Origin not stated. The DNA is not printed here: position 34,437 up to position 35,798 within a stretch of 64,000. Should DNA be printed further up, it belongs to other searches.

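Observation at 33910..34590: NTase/HEPN-like gene embedded in the dcw operon between murG and murC. ftsQ and ddl are absent from the cluster.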

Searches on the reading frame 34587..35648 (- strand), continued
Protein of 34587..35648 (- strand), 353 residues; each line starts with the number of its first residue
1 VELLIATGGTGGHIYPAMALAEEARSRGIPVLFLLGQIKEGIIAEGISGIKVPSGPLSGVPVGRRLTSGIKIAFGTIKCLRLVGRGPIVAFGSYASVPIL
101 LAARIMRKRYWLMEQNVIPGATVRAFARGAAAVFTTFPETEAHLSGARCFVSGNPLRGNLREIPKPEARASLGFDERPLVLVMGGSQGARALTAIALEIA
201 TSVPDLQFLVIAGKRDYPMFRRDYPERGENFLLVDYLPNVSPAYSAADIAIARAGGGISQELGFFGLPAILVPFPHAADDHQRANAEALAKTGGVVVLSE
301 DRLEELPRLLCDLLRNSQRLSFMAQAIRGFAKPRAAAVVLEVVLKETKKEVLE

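Call 80: find_encoding_contigs(protein=P0214, flank=8000, max_places=1)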
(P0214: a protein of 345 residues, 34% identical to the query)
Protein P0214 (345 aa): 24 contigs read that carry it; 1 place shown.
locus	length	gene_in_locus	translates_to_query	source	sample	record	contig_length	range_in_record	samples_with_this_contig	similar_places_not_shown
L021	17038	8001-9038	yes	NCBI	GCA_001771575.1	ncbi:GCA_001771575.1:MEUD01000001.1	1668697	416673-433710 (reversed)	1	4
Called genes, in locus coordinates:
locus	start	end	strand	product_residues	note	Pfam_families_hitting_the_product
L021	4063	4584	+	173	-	-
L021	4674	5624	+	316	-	PF00953:Glycos_transf_4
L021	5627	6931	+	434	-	PF21799:MurD-like_N, PF08245:Mur_ligase_M, PF02875:Mur_ligase_C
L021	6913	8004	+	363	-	PF01098:FTSW_RODA_SPOVE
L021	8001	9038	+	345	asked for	PF03033:Glyco_transf_28, PF04101:Glyco_tran_28_C, PF00201:UDPGT (weak)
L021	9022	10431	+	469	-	PF01225:Mur_ligase, PF08245:Mur_ligase_M, PF02875:Mur_ligase_C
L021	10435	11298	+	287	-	PF01565:FAD_binding_4, PF02873:MurB_C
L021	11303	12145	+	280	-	PF00456:Transketolase_N, PF13292:DXP_synthase_N, PF00676:E1_dh (weak), PF02775:TPP_enzyme_C (faint)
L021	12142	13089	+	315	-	PF02779:Transket_pyr, PF02780:Transketolase_C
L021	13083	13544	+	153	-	PF00383:dCMP_cyt_deam_1, PF14437:MafB19-deam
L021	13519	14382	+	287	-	PF00800:PDT, PF01842:ACT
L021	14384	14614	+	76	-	PF12732:YtxH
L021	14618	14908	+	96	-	-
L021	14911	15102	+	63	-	-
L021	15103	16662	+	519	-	PF03485:Arg_tRNA_synt_N, PF00750:tRNA-synt_1d (weak), PF01406:tRNA-synt_1e (faint), PF09334:tRNA-synt_1g (faint), PF00750:tRNA-synt_1d (weak), PF05746:DALR_1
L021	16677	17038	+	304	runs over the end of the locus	PF01063:Aminotran_4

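Call 81: find_encoding_contigs(protein=P0175, flank=8000, max_places=1)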
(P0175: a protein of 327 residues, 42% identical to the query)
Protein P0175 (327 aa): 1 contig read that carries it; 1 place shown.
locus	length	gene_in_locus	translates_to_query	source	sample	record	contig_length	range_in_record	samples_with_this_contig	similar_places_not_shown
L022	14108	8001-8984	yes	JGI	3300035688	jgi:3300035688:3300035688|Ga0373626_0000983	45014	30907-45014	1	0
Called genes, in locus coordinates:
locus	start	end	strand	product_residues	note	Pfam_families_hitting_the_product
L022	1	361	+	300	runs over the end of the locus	PF01795:Methyltransf_5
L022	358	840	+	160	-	-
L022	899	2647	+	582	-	PF03717:PBP_dimer, PF00905:Transpeptidase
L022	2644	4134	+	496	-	PF01225:Mur_ligase (weak), PF08245:Mur_ligase_M, PF02875:Mur_ligase_C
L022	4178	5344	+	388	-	PF00953:Glycos_transf_4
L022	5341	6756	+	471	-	PF21799:MurD-like_N (weak), PF08245:Mur_ligase_M, PF02875:Mur_ligase_C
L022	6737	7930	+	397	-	PF01098:FTSW_RODA_SPOVE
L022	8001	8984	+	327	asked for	PF03033:Glyco_transf_28, PF04101:Glyco_tran_28_C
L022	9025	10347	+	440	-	PF01225:Mur_ligase, PF08245:Mur_ligase_M, PF02875:Mur_ligase_C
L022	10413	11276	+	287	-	PF01565:FAD_binding_4, PF02873:MurB_C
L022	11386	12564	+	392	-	PF02491:SHS2_FTSA, PF06723:MreB_Mbl (weak), PF11104:PilM_2 (faint), PF14450:FtsA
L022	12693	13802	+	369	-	PF00091:Tubulin, PF12327:FtsZ_C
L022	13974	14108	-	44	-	?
